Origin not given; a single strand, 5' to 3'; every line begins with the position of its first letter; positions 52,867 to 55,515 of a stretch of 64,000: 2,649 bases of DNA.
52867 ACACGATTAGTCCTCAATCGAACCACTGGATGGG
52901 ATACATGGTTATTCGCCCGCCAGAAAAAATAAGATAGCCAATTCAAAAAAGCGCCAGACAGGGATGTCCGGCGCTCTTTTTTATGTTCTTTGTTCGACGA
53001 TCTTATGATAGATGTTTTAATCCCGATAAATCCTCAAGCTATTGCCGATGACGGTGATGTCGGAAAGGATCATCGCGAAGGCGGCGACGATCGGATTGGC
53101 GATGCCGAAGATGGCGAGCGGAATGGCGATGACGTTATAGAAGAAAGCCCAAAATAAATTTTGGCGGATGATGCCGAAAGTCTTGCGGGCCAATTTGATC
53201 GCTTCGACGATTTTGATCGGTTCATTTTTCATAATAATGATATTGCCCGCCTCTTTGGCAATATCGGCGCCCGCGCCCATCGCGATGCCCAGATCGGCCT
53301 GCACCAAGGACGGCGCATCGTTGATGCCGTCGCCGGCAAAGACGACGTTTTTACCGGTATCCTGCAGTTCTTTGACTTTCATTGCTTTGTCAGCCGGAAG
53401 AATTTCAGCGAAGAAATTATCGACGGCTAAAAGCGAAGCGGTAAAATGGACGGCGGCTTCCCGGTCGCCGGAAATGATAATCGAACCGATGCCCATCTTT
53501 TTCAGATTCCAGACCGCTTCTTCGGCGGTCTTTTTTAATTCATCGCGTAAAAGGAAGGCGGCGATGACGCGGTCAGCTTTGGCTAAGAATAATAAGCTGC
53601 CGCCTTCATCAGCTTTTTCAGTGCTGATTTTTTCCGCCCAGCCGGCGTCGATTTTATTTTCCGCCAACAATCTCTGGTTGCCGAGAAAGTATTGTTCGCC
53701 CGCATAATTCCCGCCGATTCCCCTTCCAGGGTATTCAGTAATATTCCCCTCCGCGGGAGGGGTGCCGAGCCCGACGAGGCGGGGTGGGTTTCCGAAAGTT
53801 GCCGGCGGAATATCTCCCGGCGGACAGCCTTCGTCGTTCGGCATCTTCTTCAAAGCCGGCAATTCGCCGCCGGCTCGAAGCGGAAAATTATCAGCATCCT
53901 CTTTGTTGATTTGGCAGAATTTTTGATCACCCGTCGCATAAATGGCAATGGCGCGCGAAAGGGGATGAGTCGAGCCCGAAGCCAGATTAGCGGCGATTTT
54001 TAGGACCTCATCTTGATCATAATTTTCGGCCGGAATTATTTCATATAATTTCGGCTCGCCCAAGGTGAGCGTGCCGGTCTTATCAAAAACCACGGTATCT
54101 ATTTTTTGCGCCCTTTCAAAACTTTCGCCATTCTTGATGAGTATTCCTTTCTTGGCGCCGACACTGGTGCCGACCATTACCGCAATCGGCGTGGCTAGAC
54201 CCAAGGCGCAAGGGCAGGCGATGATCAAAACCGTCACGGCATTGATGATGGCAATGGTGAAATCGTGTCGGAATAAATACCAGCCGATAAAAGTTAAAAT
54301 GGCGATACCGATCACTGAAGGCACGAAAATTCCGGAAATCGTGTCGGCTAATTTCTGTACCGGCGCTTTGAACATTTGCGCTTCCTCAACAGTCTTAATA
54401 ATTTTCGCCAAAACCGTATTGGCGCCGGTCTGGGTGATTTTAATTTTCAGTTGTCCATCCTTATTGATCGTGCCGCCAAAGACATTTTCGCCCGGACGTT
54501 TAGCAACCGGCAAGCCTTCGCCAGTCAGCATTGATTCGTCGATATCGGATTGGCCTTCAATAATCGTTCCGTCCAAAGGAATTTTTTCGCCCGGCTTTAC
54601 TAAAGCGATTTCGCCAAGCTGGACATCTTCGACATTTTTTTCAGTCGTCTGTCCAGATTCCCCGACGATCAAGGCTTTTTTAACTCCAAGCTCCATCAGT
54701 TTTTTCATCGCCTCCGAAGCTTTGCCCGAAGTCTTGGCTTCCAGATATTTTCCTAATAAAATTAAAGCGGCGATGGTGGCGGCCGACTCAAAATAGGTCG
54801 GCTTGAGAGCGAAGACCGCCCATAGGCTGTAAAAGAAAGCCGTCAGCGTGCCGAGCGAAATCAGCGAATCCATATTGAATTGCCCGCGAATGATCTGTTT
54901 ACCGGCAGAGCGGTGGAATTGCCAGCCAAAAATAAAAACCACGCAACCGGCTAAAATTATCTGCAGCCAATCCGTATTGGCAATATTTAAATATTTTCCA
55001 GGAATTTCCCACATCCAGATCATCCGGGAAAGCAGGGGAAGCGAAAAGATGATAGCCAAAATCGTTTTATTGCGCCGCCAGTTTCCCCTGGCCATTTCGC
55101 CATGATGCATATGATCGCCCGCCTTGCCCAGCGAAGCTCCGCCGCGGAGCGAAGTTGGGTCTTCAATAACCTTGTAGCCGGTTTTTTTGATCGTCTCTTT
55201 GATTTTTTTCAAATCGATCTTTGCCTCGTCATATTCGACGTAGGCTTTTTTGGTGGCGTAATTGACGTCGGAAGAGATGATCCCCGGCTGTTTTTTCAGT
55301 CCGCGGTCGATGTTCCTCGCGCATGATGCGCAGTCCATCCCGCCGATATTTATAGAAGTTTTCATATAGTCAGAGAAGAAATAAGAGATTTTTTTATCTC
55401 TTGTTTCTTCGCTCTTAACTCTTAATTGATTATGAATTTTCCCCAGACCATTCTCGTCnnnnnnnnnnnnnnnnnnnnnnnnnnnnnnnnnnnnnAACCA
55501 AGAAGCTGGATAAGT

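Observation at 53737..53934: copA carries an in-frame, GC-hairpin-containing insertion of about 45 extra residues in the nucleotide-binding domain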

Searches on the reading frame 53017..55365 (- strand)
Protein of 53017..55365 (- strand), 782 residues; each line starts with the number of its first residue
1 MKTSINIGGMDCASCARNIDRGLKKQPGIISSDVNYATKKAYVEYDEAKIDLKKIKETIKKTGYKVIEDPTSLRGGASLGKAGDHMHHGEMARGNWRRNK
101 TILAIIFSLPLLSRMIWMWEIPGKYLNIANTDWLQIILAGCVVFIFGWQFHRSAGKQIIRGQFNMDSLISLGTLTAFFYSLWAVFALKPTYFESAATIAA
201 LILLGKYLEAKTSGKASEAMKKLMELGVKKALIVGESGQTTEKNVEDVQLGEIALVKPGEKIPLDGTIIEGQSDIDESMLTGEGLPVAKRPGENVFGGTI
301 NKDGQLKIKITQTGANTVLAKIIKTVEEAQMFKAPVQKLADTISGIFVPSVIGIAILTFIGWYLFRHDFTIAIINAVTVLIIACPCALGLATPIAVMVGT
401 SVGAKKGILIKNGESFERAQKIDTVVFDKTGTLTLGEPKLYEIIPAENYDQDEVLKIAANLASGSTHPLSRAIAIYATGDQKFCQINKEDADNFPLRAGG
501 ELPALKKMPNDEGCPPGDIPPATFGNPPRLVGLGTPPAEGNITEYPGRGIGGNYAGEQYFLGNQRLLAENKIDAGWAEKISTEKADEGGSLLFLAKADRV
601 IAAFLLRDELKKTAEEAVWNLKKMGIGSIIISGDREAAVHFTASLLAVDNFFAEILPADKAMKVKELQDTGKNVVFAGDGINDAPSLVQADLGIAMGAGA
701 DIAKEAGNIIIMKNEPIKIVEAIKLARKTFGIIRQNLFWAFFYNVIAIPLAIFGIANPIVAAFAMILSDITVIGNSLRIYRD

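Call 8: search_solved_structures(query=window:53017-55365:-, show_alignments=2)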
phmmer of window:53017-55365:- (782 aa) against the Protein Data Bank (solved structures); distinct sequences matched with E-value up to 0.001: 141 (the best 60 are shown).
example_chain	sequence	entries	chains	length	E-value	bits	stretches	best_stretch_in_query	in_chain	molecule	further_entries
3j09_A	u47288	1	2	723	1.2e-136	460.2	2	2-474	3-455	copper-exporting P-type ATPase A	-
8q73_A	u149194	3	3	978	2.2e-136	459.3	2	99-477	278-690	Copper-transporting ATPase HMA4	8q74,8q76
7xuk_A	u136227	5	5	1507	1.8e-132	446.4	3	5-365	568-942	Copper-transporting ATPase 2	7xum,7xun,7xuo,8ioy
8q75_A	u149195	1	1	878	2.1e-132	446.1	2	99-477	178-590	Copper-transporting ATPase HMA4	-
3rfu_A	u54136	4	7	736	1.3e-131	443.5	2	125-477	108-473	Copper efflux ATPase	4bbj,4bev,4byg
7si3_A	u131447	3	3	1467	1.9e-129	436.4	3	371-779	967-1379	P-type Cu(+) transporter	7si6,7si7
3j08_A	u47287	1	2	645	9.1e-127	427.5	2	125-474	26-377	copper-exporting P-type ATPase A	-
7r0g_A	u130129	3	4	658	9.4e-127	427.4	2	125-474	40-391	Putative copper-exporting P-type ATPase A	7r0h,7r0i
4umv_A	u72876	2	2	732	3.5e-78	266.8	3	180-474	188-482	ZINC-TRANSPORTING ATPASE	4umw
7qbz_A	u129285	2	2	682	1.9e-73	251.2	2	84-474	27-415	Cadmium translocating P-type ATPase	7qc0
5mrw_B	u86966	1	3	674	3.2e-49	171.1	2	201-481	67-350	Potassium-transporting ATPase ATP-binding subunit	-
6hra_B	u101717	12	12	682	3.3e-49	171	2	201-481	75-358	Potassium-transporting ATPase ATP-binding subunit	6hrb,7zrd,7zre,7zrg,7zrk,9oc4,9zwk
7bgy_B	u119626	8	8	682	3.6e-49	170.9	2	201-481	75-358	Potassium-transporting ATPase ATP-binding subunit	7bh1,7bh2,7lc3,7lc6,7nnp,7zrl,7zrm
7nnl_B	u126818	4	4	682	1.6e-48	168.7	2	583-748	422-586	Potassium-transporting ATPase ATP-binding subunit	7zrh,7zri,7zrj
3skx_A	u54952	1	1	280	1.2e-44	155.9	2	543-734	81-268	Copper-exporting P-type ATPase B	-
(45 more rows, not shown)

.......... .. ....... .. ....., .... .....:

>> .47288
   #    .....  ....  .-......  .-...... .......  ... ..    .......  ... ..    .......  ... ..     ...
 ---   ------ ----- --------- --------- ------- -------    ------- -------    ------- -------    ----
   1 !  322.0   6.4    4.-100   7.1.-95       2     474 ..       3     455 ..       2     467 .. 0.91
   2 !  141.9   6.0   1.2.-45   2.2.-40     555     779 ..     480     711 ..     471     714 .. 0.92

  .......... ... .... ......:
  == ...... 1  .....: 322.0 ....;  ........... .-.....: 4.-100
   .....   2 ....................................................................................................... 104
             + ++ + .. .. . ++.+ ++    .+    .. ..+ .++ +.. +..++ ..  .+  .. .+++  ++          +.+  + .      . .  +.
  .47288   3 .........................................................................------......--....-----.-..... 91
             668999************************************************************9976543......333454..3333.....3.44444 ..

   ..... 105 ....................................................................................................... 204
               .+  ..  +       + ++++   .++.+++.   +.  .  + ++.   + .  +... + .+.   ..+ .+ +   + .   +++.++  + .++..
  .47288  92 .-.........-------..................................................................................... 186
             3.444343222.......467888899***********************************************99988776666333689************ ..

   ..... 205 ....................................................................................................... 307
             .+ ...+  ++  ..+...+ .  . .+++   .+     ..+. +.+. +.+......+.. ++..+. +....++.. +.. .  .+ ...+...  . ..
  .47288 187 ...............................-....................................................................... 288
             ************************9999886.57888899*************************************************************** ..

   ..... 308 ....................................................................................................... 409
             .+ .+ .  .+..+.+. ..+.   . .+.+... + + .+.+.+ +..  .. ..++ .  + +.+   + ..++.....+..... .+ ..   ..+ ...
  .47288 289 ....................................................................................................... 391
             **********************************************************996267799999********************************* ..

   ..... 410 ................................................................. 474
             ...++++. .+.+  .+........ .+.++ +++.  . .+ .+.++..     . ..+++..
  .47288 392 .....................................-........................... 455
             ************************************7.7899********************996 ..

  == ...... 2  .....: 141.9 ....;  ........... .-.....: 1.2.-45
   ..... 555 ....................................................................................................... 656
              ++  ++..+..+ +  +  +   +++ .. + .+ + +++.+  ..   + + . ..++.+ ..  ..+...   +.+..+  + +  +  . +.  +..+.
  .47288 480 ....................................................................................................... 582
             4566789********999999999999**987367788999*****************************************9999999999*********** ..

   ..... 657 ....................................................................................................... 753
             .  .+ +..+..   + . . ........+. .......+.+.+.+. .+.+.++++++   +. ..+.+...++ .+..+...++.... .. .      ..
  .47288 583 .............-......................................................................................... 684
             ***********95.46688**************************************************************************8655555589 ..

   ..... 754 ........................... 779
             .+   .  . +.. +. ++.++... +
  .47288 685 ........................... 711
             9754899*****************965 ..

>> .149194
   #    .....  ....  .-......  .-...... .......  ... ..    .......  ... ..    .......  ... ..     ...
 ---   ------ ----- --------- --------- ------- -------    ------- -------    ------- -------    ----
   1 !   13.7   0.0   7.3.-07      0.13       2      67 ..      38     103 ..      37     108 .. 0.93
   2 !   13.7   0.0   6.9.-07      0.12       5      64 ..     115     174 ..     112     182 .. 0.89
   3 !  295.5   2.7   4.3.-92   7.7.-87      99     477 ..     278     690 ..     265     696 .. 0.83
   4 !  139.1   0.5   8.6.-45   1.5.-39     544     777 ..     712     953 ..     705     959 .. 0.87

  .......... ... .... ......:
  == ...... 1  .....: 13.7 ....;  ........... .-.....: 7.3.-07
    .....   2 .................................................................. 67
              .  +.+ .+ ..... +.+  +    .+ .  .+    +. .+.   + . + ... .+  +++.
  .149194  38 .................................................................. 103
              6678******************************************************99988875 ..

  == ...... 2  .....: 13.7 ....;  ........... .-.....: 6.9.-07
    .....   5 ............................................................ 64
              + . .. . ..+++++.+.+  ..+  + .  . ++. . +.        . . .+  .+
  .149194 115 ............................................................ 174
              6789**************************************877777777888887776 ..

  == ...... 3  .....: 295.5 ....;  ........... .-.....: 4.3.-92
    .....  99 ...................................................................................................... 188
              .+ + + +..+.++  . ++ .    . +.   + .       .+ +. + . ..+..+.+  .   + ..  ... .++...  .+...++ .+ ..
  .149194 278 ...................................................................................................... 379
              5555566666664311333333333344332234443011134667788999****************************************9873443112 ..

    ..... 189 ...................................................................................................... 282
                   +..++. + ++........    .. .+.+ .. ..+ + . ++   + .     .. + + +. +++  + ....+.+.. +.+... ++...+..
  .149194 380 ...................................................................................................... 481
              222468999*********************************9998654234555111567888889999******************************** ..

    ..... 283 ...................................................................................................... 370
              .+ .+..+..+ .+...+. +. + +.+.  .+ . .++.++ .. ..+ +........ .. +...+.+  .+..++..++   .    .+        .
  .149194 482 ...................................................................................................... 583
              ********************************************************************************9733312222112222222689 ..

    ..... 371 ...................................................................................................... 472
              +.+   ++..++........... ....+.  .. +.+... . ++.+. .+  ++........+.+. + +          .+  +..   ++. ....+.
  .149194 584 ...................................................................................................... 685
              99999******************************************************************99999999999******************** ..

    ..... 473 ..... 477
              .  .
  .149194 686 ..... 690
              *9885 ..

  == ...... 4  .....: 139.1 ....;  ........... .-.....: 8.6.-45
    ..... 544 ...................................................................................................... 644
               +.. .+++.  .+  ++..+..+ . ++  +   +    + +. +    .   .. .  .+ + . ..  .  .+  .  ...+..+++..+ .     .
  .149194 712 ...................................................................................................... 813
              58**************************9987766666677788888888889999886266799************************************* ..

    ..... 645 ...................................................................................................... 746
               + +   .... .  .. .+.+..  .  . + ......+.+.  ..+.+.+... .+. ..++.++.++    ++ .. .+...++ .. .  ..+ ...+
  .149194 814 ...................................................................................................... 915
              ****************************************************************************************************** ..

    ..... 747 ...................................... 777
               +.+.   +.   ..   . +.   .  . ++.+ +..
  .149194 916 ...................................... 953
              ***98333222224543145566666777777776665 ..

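Call 13: find_homologous_proteins(query=window:53017-55365:-, max_evalue=1e-50)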
Query window:53017-55365:- (782 aa): 8000 proteins with E <= 1e-50 among 8000 candidates; the best 120 are listed.
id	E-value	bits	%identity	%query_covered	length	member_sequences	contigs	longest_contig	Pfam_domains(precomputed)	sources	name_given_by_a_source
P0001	0.0e+0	1728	100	99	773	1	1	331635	PF00403.33,PF00702.33,PF00122.26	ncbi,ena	-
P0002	0.0e+0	1450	84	100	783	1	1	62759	PF00403.33,PF00702.33,PF00122.26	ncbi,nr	ncbi:MAG: cation-translocating P-type ATPase [Patescibacteria group bacterium]|nr:cation-translocati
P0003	0.0e+0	1429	83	100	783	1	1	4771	PF00403.33,PF00702.33,PF00122.26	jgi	jgi:P-type Cu+ transporter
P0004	0.0e+0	1407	82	100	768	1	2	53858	PF00403.33,PF00702.33,PF00122.26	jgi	jgi:P-type Cu+ transporter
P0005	0.0e+0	1370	80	100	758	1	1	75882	PF00403.33,PF00702.33,PF00122.26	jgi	jgi:P-type Cu+ transporter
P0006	0.0e+0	1325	78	100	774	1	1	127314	PF00403.33,PF00702.33,PF08282.19,PF00122.26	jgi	jgi:P-type Cu+ transporter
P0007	0.0e+0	1308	78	100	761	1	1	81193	PF00403.33,PF00702.33,PF00122.26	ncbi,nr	ncbi:MAG: cation-translocating P-type ATPase [Patescibacteria group bacterium]|nr:cation-translocati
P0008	0.0e+0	1302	73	100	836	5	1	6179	PF00403.33,PF00702.33,PF00122.26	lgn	-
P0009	0.0e+0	1293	76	100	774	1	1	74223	PF00403.33,PF00702.33,PF00122.26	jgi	jgi:P-type Cu+ transporter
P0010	0.0e+0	1292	76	100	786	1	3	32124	PF00403.33,PF00702.33,PF08282.19,PF00122.26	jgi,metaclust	jgi:P-type Cu+ transporter|metaclust:\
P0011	0.0e+0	1291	76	100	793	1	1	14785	PF00403.33,PF00702.33,PF00122.26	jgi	jgi:Cu+-exporting ATPase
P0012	0.0e+0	1201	73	100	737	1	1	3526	PF00403.33,PF00702.33,PF00122.26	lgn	-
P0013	0.0e+0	1186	71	100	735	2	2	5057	PF00403.33,PF00702.33,PF00122.26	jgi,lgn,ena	jgi:Cu+-exporting ATPase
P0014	0.0e+0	1183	80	86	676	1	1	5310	PF00403.33,PF00702.33,PF00122.26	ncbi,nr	ncbi:MAG TPA: cation-translocating P-type ATPase, partial [Candidatus Nanoarchaeia archaeon]|nr:cati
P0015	0.0e+0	1065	65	100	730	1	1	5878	PF00403.33,PF00702.33,PF08282.19,PF00122.26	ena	-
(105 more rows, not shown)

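Call 16: find_encoding_contigs(protein=P0002, flank=10000, max_places=2)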
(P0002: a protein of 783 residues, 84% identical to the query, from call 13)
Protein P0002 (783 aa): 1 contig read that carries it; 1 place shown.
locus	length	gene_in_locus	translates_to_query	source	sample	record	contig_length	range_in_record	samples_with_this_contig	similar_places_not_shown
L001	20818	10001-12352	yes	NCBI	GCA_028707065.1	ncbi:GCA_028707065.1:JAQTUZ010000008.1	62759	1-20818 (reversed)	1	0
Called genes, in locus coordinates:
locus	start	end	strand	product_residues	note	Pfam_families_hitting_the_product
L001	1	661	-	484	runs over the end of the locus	PF00370:FGGY_N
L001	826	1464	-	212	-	-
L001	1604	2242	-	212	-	PF23477:zf_Tbcl_2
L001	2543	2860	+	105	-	-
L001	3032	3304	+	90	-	-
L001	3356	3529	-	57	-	-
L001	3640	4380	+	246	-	-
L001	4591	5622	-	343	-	-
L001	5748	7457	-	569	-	-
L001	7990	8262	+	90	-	PF02583:Trns_repr_metal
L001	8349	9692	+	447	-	PF00403:HMA, PF02683:DsbD_TM (weak), PF13386:DsbD_2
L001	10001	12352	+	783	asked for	PF00403:HMA, PF00122:E1-E2_ATPase, PF00702:Hydrolase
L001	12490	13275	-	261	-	PF04402:SIMPL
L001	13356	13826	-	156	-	PF02870:Methyltransf_1N, PF01035:DNA_binding_1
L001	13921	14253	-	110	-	-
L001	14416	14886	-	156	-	PF09900:DUF2127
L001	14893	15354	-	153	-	PF02590:SPOUT_MTase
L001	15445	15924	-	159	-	PF18914:DUF5666 (weak)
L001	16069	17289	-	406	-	PF12704:MacB_PCD, PF02687:FtsX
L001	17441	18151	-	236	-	PF00005:ABC_tran, PF02463:SMC_N (faint)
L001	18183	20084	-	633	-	PF00364:Biotin_lipoyl (faint), PF25917:BSH_RND, PF25954:Beta-barrel_RND_2 (weak), PF25990:Beta-barrel_YknX, PF25967:RND-MFP_C (weak), PF25989:YknX_C (weak)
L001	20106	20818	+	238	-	?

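Call 17: find_encoding_contigs(protein=P0008, flank=10000, max_places=2)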
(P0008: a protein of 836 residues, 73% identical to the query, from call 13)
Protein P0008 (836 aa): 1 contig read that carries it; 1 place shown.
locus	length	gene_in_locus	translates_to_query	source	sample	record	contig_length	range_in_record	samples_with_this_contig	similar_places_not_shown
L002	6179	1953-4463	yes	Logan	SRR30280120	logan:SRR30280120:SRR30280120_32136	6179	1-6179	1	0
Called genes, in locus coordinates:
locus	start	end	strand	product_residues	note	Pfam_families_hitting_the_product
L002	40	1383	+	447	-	PF00403:HMA, PF02683:DsbD_TM, PF13386:DsbD_2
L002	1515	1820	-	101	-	-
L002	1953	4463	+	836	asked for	PF00403:HMA, PF00122:E1-E2_ATPase, PF00702:Hydrolase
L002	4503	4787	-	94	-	PF00550:PP-binding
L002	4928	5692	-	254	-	PF04402:SIMPL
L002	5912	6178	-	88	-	?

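Call 18: find_encoding_contigs(protein=P0010, flank=10000, max_places=2)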
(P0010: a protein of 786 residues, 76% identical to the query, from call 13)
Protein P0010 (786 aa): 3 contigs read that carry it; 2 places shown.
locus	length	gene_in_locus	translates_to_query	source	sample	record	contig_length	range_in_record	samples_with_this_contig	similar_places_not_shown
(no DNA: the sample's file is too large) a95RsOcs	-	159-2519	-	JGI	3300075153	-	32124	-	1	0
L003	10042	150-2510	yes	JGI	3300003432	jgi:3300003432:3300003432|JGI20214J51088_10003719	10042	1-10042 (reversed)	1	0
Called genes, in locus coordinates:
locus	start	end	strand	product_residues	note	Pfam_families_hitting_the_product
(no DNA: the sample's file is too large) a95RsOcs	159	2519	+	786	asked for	PF00403:HMA, PF08282:Hydrolase_3 (faint), PF00122:E1-E2_ATPase, PF00702:Hydrolase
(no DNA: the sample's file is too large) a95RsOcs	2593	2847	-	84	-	PF00550:PP-binding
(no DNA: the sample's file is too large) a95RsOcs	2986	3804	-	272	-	PF04402:SIMPL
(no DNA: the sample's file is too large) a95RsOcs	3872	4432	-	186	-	PF02870:Methyltransf_1N, PF01035:DNA_binding_1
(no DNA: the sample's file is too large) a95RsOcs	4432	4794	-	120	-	-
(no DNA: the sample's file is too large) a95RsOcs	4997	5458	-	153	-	PF02590:SPOUT_MTase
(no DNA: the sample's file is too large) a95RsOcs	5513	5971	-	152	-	PF18914:DUF5666 (weak)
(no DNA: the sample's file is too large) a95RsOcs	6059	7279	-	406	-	PF12704:MacB_PCD, PF02687:FtsX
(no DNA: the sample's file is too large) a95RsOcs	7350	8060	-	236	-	PF02463:SMC_N (weak), PF00005:ABC_tran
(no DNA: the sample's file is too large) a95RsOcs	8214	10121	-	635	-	PF25917:BSH_RND, PF25990:Beta-barrel_YknX, PF25967:RND-MFP_C, PF25989:YknX_C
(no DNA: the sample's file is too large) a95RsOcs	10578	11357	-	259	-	-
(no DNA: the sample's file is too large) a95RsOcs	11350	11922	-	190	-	PF04542:Sigma70_r2, PF08281:Sigma70_r4_2, PF04545:Sigma70_r4 (faint)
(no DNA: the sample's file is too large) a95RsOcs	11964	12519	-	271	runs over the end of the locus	PF02673:BacA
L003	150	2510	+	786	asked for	PF00403:HMA, PF08282:Hydrolase_3 (faint), PF00122:E1-E2_ATPase, PF00702:Hydrolase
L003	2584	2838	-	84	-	PF00550:PP-binding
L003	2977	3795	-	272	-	PF04402:SIMPL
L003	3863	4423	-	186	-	PF02870:Methyltransf_1N, PF01035:DNA_binding_1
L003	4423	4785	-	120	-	-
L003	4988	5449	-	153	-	PF02590:SPOUT_MTase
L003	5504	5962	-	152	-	PF18914:DUF5666 (weak)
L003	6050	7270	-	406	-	PF12704:MacB_PCD, PF02687:FtsX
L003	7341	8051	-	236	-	PF02463:SMC_N (weak), PF00005:ABC_tran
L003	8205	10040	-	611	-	?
